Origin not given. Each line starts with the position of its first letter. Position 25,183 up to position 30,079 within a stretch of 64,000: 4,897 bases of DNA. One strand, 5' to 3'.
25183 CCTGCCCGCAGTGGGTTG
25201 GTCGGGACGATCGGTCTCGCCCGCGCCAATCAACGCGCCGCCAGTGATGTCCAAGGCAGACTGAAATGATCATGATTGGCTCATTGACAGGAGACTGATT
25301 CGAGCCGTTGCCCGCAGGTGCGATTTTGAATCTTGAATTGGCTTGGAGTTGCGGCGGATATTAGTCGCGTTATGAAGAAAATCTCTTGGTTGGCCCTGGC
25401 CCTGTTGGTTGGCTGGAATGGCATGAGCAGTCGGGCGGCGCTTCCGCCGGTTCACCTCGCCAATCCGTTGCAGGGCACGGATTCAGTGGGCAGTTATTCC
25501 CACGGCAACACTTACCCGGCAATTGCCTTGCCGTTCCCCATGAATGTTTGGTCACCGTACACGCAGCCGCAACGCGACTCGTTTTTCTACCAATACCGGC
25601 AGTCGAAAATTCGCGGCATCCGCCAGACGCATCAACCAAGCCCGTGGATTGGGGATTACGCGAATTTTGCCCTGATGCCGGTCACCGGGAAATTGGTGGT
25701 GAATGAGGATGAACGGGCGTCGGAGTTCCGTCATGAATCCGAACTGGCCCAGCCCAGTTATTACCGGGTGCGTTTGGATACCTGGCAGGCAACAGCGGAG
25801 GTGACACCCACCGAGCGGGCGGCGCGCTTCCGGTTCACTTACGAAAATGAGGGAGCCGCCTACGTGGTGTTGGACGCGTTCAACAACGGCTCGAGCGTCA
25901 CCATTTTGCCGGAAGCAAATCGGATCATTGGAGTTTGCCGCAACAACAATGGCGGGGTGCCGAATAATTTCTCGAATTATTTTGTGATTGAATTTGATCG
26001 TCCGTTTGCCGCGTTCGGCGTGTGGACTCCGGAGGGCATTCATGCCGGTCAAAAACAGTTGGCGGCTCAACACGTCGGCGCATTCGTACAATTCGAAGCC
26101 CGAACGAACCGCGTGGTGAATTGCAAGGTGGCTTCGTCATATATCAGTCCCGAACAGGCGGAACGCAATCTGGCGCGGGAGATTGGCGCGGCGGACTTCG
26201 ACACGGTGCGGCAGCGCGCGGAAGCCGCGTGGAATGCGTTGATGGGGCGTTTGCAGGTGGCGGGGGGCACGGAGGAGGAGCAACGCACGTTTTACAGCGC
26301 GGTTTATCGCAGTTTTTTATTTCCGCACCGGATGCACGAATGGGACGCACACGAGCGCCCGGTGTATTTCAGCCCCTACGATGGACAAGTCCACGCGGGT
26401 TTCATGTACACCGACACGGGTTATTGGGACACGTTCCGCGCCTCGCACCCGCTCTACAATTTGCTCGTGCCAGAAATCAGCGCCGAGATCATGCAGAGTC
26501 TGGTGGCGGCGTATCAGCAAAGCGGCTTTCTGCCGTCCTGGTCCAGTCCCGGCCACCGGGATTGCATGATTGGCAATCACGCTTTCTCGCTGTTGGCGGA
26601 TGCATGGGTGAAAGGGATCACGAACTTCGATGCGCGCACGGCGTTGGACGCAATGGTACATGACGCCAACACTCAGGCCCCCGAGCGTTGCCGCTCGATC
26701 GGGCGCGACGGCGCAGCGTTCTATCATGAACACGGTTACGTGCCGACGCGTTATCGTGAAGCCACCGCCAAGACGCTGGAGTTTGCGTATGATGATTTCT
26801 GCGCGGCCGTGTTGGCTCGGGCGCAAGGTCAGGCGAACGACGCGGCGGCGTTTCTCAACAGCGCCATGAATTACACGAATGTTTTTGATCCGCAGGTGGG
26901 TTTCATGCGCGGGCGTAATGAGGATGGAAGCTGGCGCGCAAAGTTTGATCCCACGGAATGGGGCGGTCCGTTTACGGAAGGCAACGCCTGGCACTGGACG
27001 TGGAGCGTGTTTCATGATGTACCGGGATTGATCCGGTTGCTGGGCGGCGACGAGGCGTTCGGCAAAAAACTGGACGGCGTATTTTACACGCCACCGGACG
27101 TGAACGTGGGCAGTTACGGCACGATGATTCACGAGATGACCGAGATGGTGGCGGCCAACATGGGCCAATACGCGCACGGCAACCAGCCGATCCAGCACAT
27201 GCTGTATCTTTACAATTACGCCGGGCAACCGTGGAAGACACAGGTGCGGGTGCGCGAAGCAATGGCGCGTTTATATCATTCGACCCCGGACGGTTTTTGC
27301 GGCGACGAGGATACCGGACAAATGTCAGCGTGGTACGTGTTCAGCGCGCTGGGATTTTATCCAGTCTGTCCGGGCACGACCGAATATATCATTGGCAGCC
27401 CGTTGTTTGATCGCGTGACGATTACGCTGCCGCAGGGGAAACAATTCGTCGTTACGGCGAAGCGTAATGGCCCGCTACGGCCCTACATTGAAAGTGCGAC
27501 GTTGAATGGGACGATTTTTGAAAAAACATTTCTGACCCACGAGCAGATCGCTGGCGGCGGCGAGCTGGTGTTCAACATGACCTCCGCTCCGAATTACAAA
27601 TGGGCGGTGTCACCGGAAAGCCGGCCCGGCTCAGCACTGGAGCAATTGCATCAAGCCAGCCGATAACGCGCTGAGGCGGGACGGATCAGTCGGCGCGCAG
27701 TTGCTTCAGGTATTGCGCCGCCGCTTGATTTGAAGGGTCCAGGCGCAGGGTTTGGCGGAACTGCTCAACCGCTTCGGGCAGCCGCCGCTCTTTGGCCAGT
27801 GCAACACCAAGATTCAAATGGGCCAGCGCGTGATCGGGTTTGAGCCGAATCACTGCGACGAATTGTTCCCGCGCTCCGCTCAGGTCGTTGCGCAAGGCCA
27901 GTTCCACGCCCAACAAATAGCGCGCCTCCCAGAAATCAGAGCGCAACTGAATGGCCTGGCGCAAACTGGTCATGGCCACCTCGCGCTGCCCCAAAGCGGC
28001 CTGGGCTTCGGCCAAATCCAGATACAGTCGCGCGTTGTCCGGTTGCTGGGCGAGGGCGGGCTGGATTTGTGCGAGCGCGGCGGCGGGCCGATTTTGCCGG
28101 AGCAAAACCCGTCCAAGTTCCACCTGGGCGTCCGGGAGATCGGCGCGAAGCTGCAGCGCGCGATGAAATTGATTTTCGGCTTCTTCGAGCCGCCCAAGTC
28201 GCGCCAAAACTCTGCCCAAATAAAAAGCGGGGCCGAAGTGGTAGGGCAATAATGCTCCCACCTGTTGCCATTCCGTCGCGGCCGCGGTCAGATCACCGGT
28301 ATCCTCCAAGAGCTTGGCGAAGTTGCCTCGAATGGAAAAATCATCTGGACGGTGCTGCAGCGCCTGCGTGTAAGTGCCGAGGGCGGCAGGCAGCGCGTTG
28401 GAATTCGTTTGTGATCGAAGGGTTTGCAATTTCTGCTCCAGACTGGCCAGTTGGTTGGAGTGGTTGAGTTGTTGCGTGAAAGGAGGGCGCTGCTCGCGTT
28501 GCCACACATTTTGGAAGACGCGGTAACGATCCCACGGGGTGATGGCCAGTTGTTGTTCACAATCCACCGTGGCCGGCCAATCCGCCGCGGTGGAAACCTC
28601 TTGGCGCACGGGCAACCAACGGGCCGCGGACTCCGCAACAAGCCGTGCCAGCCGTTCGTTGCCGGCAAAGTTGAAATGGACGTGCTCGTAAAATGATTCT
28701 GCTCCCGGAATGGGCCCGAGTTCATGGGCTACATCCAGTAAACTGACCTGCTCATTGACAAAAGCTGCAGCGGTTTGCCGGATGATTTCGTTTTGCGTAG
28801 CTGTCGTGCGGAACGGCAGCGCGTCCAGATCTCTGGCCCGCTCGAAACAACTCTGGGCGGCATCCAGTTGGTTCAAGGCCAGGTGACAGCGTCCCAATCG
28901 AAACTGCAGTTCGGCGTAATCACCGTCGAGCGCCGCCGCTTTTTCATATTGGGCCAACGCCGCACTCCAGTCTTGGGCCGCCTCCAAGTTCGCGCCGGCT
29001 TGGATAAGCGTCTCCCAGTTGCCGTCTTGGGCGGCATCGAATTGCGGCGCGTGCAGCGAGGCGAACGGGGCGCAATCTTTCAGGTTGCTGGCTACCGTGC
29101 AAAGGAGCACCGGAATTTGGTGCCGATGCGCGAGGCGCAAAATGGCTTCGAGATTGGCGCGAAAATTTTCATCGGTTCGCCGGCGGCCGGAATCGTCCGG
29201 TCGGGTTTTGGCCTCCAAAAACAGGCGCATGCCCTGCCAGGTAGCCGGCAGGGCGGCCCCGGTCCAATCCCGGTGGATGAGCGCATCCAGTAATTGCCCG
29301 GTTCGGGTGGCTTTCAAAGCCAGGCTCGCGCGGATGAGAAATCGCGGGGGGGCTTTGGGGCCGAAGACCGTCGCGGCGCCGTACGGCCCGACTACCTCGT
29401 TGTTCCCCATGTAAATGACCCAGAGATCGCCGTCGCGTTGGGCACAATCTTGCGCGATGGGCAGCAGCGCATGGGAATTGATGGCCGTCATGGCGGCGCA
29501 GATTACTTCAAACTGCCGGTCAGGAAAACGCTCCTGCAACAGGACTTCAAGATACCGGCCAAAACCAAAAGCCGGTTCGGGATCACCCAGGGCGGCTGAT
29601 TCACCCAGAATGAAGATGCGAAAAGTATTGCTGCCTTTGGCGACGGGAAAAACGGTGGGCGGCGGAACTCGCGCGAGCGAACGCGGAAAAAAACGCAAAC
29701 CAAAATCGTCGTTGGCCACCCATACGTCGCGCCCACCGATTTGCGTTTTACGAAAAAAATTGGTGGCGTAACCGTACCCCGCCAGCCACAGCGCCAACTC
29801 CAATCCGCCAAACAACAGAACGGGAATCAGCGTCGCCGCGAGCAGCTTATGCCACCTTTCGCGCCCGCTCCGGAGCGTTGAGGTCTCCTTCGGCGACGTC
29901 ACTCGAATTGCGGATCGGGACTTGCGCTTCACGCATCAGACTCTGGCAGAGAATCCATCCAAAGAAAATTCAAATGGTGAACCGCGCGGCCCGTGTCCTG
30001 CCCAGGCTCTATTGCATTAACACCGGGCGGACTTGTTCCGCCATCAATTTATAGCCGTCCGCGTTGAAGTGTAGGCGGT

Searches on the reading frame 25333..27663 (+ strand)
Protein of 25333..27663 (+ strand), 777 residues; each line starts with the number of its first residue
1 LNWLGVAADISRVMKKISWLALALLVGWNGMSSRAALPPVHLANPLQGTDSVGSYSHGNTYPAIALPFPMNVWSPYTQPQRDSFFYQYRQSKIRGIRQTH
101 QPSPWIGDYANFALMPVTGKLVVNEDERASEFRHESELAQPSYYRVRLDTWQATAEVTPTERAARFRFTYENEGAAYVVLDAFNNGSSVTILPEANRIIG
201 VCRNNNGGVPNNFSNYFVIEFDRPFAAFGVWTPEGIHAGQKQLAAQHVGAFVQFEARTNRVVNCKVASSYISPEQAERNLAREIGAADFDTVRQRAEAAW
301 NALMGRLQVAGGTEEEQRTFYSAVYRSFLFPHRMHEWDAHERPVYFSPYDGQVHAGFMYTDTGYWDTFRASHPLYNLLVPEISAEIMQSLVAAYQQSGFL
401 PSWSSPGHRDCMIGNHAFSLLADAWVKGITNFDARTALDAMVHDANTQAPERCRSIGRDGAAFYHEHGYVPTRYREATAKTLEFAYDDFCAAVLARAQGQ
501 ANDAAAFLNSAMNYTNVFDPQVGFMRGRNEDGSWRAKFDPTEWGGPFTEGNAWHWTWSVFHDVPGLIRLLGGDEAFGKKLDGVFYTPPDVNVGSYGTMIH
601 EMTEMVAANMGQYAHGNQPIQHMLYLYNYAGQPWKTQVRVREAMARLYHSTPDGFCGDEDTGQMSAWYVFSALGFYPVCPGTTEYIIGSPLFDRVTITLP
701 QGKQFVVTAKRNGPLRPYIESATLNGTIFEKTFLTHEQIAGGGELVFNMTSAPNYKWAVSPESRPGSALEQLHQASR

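Call 78: search_protein_families(library=pfam, proteins=[window:25333-27663:+], max_evalue=0.00001)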
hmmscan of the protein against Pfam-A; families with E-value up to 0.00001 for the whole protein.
window:25333-27663:+ (777 aa): 2 families
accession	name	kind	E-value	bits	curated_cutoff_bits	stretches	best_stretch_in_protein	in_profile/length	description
PF07971.18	Glyco_hydro_92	-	2.7e-175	584.2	24.6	1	275-750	1-463/464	Glycosyl hydrolase family 92 catalytic domain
PF17678.7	Glyco_hydro_92N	-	5.3e-58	197.1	34.5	1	44-269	3-236/236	Glycosyl hydrolase family 92 N-terminal domain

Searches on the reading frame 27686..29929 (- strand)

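Call 78: search_protein_families(library=pfam, proteins=[window:27686-29929:-], max_evalue=0.00001)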
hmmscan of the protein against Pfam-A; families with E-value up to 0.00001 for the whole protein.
window:27686-29929:- (747 aa): 13 families
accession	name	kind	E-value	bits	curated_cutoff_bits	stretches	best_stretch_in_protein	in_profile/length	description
PF13414.12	TPR_11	-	3.3e-30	103.9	26.8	0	572-612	1-41/42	TPR repeat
PF07719.23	TPR_2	-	5.8e-28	95.1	27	0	701-734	1-34/34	Tetratricopeptide repeat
PF13432.12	TPR_16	-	4.8e-26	91.3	32.7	2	679-734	9-64/65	Tetratricopeptide repeat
PF14559.12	TPR_19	-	8.9e-25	87.3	25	1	317-368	3-54/68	Tetratricopeptide repeat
PF00515.34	TPR_1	-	1.6e-20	72.5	27.8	0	701-734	1-34/34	Tetratricopeptide repeat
PF13431.12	TPR_17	-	4.2e-18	64.5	24.4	0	328-359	2-33/34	Tetratricopeptide repeat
PF13181.12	TPR_8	-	4.4e-17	61.2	25.7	0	633-665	1-33/34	Tetratricopeptide repeat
PF13428.12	TPR_14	-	4.5e-16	58.2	23.5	0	599-642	1-44/44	Tetratricopeptide repeat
PF13424.12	TPR_12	-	6.6e-13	49.1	30.1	0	570-626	8-72/77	Tetratricopeptide repeat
PF23914.1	TPR_CcmH_CycH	-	8.9e-12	45.6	42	0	625-735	42-155/158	Cytochrome c-type biogenesis protein H TPR domain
PF13371.12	TPR_9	-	1.1e-09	38.5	35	0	607-664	3-60/73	Tetratricopeptide repeat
PF13176.12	TPR_7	-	6.2e-07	29.5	27.9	0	571-601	5-35/36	Tetratricopeptide repeat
PF24575.1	TPR_Slam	-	7.6e-07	30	35.2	0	487-588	7-104/104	Surface lipoprotein assembly modifier, N-terminal TPR repeats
